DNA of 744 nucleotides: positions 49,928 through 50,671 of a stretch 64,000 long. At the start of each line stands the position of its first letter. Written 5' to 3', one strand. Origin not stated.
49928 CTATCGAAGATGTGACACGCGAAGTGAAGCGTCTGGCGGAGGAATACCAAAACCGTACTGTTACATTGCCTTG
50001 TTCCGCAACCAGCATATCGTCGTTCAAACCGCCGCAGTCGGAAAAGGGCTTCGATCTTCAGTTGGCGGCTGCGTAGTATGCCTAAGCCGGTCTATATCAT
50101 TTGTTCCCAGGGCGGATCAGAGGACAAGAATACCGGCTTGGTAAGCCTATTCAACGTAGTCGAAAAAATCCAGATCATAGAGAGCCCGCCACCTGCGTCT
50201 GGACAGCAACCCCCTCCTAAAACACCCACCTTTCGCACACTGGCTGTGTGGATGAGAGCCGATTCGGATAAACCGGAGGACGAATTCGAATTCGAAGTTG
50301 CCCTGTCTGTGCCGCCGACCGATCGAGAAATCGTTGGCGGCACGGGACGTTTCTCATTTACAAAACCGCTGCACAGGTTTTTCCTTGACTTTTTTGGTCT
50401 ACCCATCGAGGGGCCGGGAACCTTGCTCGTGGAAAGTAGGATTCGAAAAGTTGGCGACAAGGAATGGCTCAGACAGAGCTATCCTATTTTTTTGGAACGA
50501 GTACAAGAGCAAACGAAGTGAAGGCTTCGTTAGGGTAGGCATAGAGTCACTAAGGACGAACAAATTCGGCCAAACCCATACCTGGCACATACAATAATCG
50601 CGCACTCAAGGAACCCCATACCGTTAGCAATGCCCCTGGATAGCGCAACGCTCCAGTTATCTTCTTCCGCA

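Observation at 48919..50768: Low-GC mini-island bounded by a direct repeat of the tRNA-Leu(TAA) 3' end, carrying three translationally coupled ORFs of unknown function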

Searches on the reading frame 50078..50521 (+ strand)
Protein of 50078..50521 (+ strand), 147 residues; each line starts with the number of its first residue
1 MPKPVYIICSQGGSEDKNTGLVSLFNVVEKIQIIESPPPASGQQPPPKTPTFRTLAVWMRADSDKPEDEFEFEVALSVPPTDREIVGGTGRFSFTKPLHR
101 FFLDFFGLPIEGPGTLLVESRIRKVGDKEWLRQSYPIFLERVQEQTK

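Call 6: search_protein_families(library=pfam, proteins=[window:50078-50521:+], max_evalue=1)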
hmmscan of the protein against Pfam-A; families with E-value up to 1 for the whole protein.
window:50078-50521:+ (147 aa): 1 family
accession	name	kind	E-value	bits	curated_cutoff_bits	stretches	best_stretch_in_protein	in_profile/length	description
PF20789.3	4HBT_3C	-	0.17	12.5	24.1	1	22-71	16-58/140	Acyl-CoA thioesterase C-terminal domain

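Call 7: search_protein_families(library=phrogs, proteins=[window:50078-50521:+], max_evalue=1)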
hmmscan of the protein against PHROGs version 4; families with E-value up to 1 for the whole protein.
window:50078-50521:+ (147 aa): 0 families

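Call 9: search_protein_families(library=ncbifam, proteins=[window:50078-50521:+], max_evalue=1)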
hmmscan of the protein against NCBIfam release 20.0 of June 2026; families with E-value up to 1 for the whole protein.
window:50078-50521:+ (147 aa): 0 families

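Call 10: search_protein_families(library=padloc, proteins=[window:50078-50521:+], max_evalue=1)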
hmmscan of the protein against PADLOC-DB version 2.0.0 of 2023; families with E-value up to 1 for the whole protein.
window:50078-50521:+ (147 aa): 0 families

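Call 12: find_homologous_proteins(query=window:50078-50521:+)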
Query window:50078-50521:+ (147 aa): 16 proteins with E <= 0.001 among 38 candidates.
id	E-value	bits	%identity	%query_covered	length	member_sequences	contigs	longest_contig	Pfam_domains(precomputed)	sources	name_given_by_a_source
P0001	9.8e-94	329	100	100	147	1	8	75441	-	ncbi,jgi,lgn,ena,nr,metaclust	ncbi:MAG: hypothetical protein A3F90_08870 [Deltaproteobacteria bacterium RIFCSPLOWO2_12_FULL_60_19]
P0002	2.3e-51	192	59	99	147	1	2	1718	-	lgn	-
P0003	3.2e-45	172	51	100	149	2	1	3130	-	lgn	-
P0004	2.0e-42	163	57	97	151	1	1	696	-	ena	-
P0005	7.4e-39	151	52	97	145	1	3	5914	-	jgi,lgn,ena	-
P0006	1.4e-37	147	53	97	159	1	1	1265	-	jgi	jgi:hypothetical protein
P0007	9.4e-32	128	45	97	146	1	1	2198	-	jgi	-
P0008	1.1e-31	128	46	98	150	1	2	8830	-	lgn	-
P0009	8.6e-30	122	49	95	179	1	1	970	-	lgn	-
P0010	2.9e-29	120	49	95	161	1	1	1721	-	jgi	-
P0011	7.4e-28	116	57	61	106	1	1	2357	-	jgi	jgi:hypothetical protein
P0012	1.5e-27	115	47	92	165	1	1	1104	-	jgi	jgi:hypothetical protein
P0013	6.1e-27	113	45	93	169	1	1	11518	-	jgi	jgi:hypothetical protein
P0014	2.2e-25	107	41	97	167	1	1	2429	-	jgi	jgi:hypothetical protein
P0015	4.2e-24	103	42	95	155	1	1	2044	-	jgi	jgi:hypothetical protein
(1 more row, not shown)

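Call 18: find_encoding_contigs(protein=P0013, flank=8000, max_places=3)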
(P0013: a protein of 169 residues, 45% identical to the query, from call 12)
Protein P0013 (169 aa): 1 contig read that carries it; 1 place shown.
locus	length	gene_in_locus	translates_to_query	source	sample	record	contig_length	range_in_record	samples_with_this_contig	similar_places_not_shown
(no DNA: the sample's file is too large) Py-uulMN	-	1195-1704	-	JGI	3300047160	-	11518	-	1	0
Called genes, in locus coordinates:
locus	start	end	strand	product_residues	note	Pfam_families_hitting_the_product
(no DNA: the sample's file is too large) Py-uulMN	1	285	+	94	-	?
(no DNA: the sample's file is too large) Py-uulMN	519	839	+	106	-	-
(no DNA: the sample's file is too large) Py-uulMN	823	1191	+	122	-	-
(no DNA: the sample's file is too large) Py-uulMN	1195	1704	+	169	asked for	-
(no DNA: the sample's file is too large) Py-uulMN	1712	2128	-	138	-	-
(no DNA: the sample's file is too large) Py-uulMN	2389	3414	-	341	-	PF00150:Cellulase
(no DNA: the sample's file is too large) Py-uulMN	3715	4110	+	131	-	PF04014:MazE_antitoxin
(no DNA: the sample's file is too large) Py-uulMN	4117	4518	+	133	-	PF13470:PIN_3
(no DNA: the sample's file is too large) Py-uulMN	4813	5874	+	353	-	PF03747:ADP_ribosyl_GH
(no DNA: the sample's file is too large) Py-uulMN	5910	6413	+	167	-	PF09900:DUF2127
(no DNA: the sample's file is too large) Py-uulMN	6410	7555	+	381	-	PF07885:Ion_trans_2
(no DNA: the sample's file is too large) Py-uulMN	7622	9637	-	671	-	PF00270:DEAD (weak), PF04851:ResIII (faint), PF13307:Helicase_C_2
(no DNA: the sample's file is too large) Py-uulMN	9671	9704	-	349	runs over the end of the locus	PF02597:ThiS, PF05690:ThiG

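Call 19: find_encoding_contigs(protein=P0008, flank=8000, max_places=3)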
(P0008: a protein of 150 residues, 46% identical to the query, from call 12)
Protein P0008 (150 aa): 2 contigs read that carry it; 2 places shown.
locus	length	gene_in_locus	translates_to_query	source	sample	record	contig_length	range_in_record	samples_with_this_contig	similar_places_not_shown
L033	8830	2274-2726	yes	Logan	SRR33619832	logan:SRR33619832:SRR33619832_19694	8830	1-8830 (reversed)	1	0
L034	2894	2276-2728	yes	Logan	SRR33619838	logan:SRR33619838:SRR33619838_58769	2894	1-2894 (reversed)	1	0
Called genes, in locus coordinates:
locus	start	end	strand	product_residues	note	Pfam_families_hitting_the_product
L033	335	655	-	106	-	-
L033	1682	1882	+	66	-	-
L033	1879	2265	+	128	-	-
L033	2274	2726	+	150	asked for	-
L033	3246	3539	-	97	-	PF01381:HTH_3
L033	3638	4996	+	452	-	-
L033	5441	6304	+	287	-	PF04492:Phage_rep_O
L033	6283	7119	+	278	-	PF03796:DnaB_C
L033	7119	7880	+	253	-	PF12965:DUF3854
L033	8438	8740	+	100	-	-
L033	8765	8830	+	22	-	?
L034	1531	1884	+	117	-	-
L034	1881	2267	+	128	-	-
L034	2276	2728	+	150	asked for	-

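Call 20: find_encoding_contigs(protein=P0005, flank=8000, max_places=3)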
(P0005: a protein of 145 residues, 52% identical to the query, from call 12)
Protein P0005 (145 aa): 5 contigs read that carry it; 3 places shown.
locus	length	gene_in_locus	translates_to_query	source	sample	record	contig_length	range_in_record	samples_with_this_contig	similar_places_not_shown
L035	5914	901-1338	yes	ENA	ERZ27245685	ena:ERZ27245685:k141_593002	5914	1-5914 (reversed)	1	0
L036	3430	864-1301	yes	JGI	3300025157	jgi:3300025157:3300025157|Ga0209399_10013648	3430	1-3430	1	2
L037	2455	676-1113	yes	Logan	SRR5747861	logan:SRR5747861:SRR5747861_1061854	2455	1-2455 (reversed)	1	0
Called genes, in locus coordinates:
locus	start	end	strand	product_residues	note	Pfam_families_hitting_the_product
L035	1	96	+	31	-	?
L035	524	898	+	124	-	-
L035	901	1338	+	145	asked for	-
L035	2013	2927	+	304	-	-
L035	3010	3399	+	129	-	-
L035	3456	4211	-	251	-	PF01695:IstB_IS21, PF00308:Bac_DnaA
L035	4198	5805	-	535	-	PF00665:rve, PF22483:Mu-transpos_C_2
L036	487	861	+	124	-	-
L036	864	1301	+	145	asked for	-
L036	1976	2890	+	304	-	-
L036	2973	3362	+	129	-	-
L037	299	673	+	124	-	-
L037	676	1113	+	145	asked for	-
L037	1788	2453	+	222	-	?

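Call 22: search_protein_families(library=pfam, alignment_id=A2, max_evalue=1)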
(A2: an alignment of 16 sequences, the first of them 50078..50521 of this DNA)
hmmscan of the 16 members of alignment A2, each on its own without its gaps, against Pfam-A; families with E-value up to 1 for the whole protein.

A. member 1, window:50078-50521:+ (147 aa): 1 family
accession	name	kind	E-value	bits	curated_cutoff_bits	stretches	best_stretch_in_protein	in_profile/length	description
PF20789.3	4HBT_3C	-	0.17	12.5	24.1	1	22-71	16-58/140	Acyl-CoA thioesterase C-terminal domain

B. families by the number of members that match (of 16 scanned): 2 families
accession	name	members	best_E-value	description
PF10128.15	OpcA_G6PD_assem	1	0.029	Glucose-6-phosphate dehydrogenase subunit N-terminal domain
PF20789.3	4HBT_3C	1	0.17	Acyl-CoA thioesterase C-terminal domain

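Call 34: predict_structure(alignment_id=A2)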
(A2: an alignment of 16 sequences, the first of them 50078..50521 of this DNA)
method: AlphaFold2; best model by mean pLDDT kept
length: 147 residues; sequences in the alignment: 16
mean_pLDDT: 90.3   pTM: 0.82
mean pLDDT of the five models: 90.3, 89.6, 89.6, 89.5, 88.6
residues with pLDDT >= 90: 107; 70-90: 31; 50-70: 8; < 50: 1
segments of 3 or more residues with pLDDT < 50: none
pLDDT, mean of each block of 10 residues (from residue 1): 95 89 93 79 70 96 94 96 93 95 89 95 96 97 72
secondary structure, 60 per line:
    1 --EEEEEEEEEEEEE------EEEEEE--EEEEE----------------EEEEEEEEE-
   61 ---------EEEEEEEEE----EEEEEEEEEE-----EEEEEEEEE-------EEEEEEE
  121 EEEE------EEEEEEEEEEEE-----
elements in order: E3-15 E22-27 E30-34 E51-59 E70-78 E83-92 E98-106 E114-124 E131-142

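Call 48: find_encoding_contigs(protein=P0001, flank=10000, max_places=8)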
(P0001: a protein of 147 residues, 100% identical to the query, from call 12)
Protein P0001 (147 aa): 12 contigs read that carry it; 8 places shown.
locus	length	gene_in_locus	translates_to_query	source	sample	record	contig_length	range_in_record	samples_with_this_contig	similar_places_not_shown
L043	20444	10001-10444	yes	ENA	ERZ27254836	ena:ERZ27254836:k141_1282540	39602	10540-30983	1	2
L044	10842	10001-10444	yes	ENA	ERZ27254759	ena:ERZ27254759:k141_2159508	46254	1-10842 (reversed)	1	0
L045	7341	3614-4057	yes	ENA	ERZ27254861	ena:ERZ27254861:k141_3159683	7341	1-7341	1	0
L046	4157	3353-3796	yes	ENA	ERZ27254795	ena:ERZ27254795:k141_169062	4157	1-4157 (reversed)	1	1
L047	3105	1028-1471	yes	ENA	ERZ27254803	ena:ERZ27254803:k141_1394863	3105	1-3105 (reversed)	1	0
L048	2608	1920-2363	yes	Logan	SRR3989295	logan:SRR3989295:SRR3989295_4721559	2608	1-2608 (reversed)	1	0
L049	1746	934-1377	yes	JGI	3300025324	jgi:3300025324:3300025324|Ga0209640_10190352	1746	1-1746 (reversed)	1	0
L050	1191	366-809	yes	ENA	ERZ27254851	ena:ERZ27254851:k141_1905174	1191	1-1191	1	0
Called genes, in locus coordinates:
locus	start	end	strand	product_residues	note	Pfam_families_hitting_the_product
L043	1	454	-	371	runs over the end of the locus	PF01551:Peptidase_M23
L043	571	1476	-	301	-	PF18075:FtsX_ECD, PF02687:FtsX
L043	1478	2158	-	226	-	PF00005:ABC_tran, PF13191:AAA_16 (weak), PF13304:AAA_21 (weak)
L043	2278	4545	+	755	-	PF04055:Radical_SAM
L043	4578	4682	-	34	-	-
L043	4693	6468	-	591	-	PF02776:TPP_enzyme_N, PF00205:TPP_enzyme_M, PF02775:TPP_enzyme_C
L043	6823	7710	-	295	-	PF02826:2-Hacid_dh_C (weak), PF03446:NAD_binding_2, PF07991:KARI_N (weak), PF09130:DUF1932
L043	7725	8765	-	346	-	PF18306:LDcluster4, PF03641:Lysine_decarbox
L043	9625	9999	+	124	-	-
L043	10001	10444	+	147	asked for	-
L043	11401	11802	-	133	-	-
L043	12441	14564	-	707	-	PF03030:H_PPase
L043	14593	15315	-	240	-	PF00902:TatC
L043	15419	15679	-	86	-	-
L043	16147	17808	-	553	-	PF03023:MurJ, PF13440:Polysacc_synt_3 (weak), PF01554:MatE (weak)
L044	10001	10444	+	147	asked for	-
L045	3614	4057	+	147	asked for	-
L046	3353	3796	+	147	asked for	-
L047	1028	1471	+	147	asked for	-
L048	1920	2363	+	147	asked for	-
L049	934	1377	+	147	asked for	-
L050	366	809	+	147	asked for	-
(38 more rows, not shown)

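Call 77: search_protein_representatives(alignment_id=A2)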
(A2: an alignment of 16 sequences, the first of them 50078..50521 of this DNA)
Query: 16 sequences, 158 profile positions. Proteins with E-value up to 0.001 (for the whole library): 1337; up to 1e-10: 609; up to 1e-30: 176. The best 150 are listed.
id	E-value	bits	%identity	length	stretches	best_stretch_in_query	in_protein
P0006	8.2e-61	220.9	-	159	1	1-156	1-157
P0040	4.2e-53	195.8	-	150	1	1-146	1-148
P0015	7.5e-50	185.3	-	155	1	1-151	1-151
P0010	7.8e-50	185.2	-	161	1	1-157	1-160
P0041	2.7e-49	183.5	-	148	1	1-148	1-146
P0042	1.3e-47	178.0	-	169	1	1-148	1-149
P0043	2.8e-47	176.9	-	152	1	1-143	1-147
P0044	1.1e-45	171.8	-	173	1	1-146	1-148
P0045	1.2e-45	171.6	-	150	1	1-148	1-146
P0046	1.9e-45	170.9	-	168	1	1-152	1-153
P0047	5.0e-45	169.6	-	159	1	1-151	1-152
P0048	9.5e-45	168.7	-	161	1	1-151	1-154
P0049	1.4e-44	168.1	-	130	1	1-131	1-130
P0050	1.5e-44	168.1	-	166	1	1-146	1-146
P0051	1.9e-44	167.7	-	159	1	1-148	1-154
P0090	3.1e-38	147.5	-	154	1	1-144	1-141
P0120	9.1e-36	139.5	-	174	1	1-152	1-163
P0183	9.4e-32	126.4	-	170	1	1-149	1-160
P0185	1.2e-31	126.1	-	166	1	1-149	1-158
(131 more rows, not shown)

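Call 79: search_protein_families(library=pfam, alignment_id=A7, max_evalue=1)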
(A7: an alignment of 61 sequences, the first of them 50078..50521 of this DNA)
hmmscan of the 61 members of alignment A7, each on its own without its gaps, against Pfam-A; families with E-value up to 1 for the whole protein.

A. member 1, window:50078-50521:+ (147 aa): 1 family
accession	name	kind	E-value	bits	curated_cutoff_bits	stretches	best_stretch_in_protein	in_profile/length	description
PF20789.3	4HBT_3C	-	0.17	12.5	24.1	1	22-71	16-58/140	Acyl-CoA thioesterase C-terminal domain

B. families by the number of members that match (of 61 scanned): 14 families
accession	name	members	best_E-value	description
PF22091.2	DUF6941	3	0.02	Family of unknown function (DUF6941)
PF03366.22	YEATS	1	0.017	YEATS family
PF10128.15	OpcA_G6PD_assem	1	0.029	Glucose-6-phosphate dehydrogenase subunit N-terminal domain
PF16445.10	DUF5042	1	0.036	Domain of unknown function (DUF5042)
PF10781.14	DSRB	1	0.037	Dextransucrase DSRB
PF13299.11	CPSF100_C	1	0.061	Cleavage and polyadenylation factor 2 C-terminal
PF03210.18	Paramyx_P_V_C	1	0.085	Paramyxovirus P/V phosphoprotein C-terminal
PF00282.25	Pyridoxal_deC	1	0.15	Pyridoxal-dependent decarboxylase conserved domain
PF20789.3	4HBT_3C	1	0.17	Acyl-CoA thioesterase C-terminal domain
PF09105.16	SelB-wing_1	1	0.23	Elongation factor SelB, winged helix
PF22057.2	BACOVA_00961-like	1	0.25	BACOVA_00961-like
PF20446.3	ABC_N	1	0.26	ATPase of the ABC class N-terminal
PF03694.18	Erg28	1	0.28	Erg28 like protein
PF02701.20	Zn_ribbon_Dof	1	0.3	Dof domain, zinc finger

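Call 81: search_solved_structures(query=A7, max_evalue=10)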
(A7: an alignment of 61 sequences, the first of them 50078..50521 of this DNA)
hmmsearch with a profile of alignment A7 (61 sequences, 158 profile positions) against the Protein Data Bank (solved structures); distinct sequences matched with E-value up to 10: 3.
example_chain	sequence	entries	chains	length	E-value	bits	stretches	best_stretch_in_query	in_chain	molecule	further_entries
4i4k_A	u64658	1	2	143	1.3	12.2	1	42-81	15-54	uncharacterized protein SgcJ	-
3n7l_A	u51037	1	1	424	1.5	12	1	109-146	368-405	Neurotoxin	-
4isq_A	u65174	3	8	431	1.6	12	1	109-146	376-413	Neurotoxin | Botulinum neurotoxin D/C protein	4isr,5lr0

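Call 84: find_encoding_contigs(protein=P0120, flank=6000, max_places=3)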
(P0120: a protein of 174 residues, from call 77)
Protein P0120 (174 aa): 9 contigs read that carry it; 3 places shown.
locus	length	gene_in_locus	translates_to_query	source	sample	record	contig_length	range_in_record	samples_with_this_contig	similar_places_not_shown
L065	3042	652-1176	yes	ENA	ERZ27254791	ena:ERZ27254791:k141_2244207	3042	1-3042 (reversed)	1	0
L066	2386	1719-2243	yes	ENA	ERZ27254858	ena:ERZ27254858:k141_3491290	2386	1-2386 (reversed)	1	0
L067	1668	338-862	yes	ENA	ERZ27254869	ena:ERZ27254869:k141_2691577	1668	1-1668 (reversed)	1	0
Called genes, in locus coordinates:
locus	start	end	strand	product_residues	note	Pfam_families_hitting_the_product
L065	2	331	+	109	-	?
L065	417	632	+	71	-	-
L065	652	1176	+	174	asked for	-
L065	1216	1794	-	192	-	PF12760:Zn_ribbon_IS1595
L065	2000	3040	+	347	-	?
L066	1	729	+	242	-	?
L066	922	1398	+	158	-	PF07610:DUF1573 (weak)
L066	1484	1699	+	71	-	-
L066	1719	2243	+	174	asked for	-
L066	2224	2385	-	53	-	?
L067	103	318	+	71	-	-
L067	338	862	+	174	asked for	-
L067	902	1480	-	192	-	PF12760:Zn_ribbon_IS1595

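Call 93: search_dna_similar(query=window:50078-50521:+, collection=plasmids, mode=protein, max_evalue=0.01, max_rows=25)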
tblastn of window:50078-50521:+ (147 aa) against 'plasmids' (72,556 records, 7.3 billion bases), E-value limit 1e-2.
No match.

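Call 94: find_encoding_contigs(protein=P0185, flank=5000, max_places=4)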
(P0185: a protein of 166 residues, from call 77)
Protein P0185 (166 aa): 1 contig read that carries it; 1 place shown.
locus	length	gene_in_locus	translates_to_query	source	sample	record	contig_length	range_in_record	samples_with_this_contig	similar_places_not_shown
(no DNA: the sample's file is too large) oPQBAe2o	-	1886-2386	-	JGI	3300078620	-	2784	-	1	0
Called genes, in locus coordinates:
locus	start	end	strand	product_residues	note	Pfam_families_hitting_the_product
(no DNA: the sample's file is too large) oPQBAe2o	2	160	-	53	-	?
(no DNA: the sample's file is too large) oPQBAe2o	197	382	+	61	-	-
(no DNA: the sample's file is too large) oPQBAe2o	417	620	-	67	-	-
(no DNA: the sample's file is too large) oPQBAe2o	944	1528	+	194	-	-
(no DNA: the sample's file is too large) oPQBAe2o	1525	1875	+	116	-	-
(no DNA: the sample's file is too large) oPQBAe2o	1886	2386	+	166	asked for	-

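Call 95: find_encoding_contigs(protein=P0090, flank=5000, max_places=4)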
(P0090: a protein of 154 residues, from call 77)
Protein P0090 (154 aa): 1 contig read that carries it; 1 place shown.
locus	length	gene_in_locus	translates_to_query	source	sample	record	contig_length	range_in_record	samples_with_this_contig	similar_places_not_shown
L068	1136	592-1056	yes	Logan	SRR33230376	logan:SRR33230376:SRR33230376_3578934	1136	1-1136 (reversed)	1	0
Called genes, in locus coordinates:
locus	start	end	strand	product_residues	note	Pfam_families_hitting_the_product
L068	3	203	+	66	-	?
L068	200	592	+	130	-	-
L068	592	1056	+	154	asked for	-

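Call 100: search_protein_families(library=pfam, proteins=[L033:3638-4996:+, L035:2013-2927:+, L035:3010-3399:+], max_evalue=0.01)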
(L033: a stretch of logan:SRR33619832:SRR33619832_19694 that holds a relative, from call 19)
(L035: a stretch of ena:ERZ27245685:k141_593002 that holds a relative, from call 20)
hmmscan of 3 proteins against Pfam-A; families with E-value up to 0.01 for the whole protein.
L033:3638-4996:+ (452 aa): 4 families
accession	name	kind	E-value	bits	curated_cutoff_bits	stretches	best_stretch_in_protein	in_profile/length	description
PF13560.12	HTH_31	-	7e-05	23.5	27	1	9-60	9-61/64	Helix-turn-helix domain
PF13384.12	HTH_23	-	0.00043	20.4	24.6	1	10-34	13-37/50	Homeodomain-like domain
PF01381.28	HTH_3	-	0.003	18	23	1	8-34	3-29/55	Helix-turn-helix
PF12840.13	HTH_20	-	0.0082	16.5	27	0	10-33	12-37/51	Helix-turn-helix domain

L035:2013-2927:+ (304 aa): 0 families

L035:3010-3399:+ (129 aa): 0 families

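Call 108: search_dna_similar(query=window:50078-50521:+, collection=phages, mode=protein, max_evalue=0.01)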
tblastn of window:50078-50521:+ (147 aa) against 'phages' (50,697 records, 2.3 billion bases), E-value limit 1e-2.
No match.
